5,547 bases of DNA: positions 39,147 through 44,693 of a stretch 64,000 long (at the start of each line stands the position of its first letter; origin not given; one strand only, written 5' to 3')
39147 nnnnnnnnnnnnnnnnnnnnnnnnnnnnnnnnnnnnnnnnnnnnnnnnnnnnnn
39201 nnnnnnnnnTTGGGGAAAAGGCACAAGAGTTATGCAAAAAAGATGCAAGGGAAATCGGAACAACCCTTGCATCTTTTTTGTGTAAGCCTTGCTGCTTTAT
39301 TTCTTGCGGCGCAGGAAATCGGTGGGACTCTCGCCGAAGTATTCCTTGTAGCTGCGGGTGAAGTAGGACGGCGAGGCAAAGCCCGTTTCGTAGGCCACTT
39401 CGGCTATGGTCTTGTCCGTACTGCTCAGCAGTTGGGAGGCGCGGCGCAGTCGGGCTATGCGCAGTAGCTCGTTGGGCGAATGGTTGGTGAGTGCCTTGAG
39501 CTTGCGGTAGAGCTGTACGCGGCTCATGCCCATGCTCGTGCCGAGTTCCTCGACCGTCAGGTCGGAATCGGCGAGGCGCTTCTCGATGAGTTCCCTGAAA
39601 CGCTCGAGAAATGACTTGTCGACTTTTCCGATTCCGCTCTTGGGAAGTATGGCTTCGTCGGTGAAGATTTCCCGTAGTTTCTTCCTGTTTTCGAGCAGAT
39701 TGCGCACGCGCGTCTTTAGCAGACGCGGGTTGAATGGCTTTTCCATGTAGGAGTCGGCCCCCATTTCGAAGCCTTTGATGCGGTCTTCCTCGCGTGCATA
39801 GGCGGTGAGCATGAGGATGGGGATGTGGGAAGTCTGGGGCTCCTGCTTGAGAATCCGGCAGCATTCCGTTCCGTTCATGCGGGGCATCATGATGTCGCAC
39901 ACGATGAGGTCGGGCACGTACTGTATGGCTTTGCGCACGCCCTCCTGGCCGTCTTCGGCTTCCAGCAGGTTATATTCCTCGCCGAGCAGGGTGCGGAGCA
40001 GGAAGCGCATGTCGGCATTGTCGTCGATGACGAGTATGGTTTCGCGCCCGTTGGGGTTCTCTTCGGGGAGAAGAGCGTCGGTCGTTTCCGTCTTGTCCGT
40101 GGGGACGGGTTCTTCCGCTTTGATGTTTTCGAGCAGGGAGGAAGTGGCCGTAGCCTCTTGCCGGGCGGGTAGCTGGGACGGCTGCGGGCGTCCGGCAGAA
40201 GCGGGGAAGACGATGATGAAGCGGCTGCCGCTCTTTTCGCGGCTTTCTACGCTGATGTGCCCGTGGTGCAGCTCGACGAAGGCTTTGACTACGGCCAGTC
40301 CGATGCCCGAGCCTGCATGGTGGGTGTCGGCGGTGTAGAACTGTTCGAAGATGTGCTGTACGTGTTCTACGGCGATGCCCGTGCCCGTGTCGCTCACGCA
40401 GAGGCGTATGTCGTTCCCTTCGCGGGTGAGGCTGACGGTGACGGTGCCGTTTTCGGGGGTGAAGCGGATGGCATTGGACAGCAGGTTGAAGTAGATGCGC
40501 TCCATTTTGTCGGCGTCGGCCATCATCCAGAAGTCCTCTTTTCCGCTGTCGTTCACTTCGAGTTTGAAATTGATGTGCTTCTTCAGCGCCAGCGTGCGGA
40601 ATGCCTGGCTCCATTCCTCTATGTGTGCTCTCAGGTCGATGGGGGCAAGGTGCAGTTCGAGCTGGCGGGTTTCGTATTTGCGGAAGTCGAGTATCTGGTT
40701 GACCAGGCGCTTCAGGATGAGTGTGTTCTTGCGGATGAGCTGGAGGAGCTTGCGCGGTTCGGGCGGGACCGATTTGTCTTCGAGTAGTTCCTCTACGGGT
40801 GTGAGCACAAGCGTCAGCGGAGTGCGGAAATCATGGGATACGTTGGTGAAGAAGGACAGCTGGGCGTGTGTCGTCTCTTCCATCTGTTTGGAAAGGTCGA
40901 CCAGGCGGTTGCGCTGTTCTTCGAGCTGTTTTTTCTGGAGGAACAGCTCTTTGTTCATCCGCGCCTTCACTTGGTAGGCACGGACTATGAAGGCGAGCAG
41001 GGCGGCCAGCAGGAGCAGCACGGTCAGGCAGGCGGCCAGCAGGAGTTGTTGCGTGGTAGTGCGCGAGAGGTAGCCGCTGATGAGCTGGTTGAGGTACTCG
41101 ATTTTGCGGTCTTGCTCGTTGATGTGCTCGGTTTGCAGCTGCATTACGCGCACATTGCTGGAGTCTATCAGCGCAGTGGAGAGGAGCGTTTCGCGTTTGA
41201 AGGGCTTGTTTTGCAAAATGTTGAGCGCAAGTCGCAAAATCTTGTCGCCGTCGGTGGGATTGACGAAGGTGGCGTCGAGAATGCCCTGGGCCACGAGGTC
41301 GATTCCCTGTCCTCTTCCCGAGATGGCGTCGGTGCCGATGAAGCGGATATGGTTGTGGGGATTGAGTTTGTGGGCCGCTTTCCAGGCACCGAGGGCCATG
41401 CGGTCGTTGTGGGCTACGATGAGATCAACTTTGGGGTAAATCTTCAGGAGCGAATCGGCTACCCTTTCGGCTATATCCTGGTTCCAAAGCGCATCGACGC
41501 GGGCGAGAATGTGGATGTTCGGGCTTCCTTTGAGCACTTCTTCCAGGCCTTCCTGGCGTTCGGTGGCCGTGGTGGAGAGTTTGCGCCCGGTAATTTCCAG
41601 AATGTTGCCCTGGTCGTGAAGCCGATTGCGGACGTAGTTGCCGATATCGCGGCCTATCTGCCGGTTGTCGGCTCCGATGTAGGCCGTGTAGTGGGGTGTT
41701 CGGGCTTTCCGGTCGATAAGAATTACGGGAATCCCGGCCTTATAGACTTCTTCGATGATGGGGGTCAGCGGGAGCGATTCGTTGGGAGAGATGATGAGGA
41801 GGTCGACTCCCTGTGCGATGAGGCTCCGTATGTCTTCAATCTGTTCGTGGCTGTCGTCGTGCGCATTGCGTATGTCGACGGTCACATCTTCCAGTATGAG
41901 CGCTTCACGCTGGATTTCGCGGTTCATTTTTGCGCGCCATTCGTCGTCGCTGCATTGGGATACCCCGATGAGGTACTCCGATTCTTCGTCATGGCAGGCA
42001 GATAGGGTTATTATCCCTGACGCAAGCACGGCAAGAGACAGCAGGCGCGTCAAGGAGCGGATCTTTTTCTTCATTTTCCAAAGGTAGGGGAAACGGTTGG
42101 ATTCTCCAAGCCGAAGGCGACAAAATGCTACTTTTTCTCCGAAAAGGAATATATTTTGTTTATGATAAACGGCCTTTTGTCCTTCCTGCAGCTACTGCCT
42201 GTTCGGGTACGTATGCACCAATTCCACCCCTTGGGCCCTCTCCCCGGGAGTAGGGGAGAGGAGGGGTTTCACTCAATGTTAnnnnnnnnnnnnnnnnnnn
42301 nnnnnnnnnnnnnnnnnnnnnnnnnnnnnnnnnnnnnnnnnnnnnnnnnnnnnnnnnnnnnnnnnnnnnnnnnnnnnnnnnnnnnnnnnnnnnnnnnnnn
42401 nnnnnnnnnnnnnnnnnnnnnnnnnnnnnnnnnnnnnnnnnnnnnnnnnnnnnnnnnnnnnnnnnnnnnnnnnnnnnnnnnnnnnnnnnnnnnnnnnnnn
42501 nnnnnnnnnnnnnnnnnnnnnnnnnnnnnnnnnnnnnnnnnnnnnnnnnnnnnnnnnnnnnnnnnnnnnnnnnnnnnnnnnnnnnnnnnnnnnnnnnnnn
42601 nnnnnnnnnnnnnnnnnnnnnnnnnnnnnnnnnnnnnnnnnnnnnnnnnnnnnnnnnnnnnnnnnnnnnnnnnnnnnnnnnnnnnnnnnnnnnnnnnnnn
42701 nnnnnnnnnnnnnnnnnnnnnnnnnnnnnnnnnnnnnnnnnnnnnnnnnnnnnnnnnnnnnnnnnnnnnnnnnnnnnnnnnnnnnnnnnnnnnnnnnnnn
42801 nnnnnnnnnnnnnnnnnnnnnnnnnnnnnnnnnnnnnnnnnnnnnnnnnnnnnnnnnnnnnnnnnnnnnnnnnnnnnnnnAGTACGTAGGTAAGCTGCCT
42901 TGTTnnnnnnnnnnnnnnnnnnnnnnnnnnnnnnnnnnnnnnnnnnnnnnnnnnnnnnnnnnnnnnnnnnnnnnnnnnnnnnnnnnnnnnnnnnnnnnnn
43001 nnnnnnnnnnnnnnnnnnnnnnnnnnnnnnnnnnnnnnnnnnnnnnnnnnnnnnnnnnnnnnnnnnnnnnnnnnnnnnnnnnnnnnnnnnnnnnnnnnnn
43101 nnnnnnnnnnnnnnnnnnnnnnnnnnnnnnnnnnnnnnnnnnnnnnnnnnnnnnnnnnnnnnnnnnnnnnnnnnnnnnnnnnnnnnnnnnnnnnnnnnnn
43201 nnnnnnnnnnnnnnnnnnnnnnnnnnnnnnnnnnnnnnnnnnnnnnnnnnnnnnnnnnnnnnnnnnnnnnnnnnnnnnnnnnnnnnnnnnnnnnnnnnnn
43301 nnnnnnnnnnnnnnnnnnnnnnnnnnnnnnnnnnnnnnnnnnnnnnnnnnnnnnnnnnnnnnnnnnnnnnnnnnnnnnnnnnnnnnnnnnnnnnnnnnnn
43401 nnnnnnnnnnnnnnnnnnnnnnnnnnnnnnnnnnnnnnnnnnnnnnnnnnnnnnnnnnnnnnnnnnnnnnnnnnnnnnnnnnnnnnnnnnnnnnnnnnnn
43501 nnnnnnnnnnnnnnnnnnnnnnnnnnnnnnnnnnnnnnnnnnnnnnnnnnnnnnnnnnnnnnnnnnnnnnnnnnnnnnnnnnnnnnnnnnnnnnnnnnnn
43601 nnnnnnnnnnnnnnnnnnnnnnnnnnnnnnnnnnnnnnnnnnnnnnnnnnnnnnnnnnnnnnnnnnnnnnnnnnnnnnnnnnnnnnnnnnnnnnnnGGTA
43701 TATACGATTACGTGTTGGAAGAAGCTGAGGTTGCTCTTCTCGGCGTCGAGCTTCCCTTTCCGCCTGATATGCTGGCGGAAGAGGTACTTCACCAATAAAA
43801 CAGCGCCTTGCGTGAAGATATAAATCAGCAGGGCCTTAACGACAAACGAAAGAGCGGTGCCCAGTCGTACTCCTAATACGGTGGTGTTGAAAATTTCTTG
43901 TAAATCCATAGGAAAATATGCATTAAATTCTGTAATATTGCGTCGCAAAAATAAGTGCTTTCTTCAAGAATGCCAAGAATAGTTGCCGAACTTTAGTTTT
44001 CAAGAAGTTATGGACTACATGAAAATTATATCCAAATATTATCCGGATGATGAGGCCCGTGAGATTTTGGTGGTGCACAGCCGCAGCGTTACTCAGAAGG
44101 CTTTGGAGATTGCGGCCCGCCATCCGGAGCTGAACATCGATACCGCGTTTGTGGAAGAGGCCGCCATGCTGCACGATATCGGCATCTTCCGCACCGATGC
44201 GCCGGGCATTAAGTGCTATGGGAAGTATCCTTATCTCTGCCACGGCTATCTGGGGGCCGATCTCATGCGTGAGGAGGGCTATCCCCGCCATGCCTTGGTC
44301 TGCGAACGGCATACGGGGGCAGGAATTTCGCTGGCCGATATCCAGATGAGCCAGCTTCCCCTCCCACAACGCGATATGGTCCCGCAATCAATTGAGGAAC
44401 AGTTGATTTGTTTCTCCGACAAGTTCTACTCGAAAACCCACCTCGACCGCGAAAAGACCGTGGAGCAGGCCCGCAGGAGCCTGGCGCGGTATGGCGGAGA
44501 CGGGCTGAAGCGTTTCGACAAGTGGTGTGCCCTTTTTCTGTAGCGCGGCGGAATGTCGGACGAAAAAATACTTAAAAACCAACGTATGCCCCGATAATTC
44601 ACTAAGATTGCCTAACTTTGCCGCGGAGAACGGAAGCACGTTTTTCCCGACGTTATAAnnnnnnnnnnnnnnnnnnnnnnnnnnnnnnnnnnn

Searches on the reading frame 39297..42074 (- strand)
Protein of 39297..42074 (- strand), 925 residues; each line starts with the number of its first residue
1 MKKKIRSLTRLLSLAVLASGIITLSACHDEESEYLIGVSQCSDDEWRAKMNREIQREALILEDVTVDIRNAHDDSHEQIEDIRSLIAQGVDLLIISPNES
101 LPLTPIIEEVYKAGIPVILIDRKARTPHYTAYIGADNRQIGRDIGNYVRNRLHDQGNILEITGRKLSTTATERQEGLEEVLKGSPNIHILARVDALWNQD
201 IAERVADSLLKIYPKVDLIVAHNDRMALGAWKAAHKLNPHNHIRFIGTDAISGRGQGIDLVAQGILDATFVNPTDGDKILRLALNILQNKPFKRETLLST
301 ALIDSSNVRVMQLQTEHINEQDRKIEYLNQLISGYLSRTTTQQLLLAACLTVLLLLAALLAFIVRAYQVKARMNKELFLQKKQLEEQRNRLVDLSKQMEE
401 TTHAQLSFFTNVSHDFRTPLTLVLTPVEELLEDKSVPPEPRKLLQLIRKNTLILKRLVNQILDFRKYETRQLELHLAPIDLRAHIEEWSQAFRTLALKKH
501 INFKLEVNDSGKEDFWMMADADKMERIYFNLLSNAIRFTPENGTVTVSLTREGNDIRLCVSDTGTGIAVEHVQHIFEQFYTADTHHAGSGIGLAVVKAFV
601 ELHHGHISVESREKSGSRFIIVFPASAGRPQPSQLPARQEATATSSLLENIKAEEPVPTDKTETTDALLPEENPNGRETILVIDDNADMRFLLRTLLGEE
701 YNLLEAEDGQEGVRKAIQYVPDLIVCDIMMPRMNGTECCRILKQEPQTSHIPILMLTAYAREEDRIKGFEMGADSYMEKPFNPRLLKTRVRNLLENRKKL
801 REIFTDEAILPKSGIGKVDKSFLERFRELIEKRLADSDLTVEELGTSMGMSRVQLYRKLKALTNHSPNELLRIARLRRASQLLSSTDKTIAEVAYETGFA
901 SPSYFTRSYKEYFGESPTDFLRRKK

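Call 8: search_protein_families(library=pfam, proteins=[window:39297-42074:-], max_evalue=0.001)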
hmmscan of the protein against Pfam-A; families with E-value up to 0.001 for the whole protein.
window:39297-42074:- (925 aa): 8 families
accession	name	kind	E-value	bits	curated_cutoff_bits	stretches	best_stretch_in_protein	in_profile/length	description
PF13407.12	Peripla_BP_4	-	1.4e-44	153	35.1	1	42-290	8-257/258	Periplasmic binding protein domain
PF02518.31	HATPase_c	-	9.9e-29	100.5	26.4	1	520-625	2-109/111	Histidine kinase-, DNA gyrase B-, and HSP90-like ATPase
PF00072.30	Response_reg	-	3.6e-27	95.2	30.2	1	680-791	1-111/111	Response regulator receiver domain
PF12833.13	HTH_18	-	2.5e-22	79.4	33.6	1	846-923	3-80/80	Helix-turn-helix domain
PF00532.27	Peripla_BP_1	-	1.7e-15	57.7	22.2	1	43-238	12-205/281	Periplasmic binding proteins and sugar binding domain of LacI family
PF00165.29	HTH_AraC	-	2.4e-15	56.7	26.6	1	884-922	2-42/42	Bacterial regulatory helix-turn-helix proteins, AraC family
PF00512.31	HisKA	-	2.2e-12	47.3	26.9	1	405-468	2-64/66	His Kinase A (phospho-acceptor) domain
PF13581.12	HATPase_c_2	-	0.00064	20.2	27.4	0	532-602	40-111/127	Histidine kinase-like ATPase domain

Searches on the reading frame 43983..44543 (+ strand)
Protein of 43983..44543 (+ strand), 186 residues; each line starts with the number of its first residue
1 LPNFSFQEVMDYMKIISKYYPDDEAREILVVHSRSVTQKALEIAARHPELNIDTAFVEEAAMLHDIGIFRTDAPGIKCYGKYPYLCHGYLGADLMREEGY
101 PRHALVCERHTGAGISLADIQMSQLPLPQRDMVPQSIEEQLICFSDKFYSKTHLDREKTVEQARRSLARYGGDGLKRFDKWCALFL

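Call 12: search_protein_families(library=pfam, proteins=[window:43983-44543:+], max_evalue=0.01)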
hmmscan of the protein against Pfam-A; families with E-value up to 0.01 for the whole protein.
window:43983-44543:+ (186 aa): 1 family
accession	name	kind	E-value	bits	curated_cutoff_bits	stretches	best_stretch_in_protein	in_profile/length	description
PF01966.28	HD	-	6e-07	30.2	22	1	31-148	3-113/116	HD domain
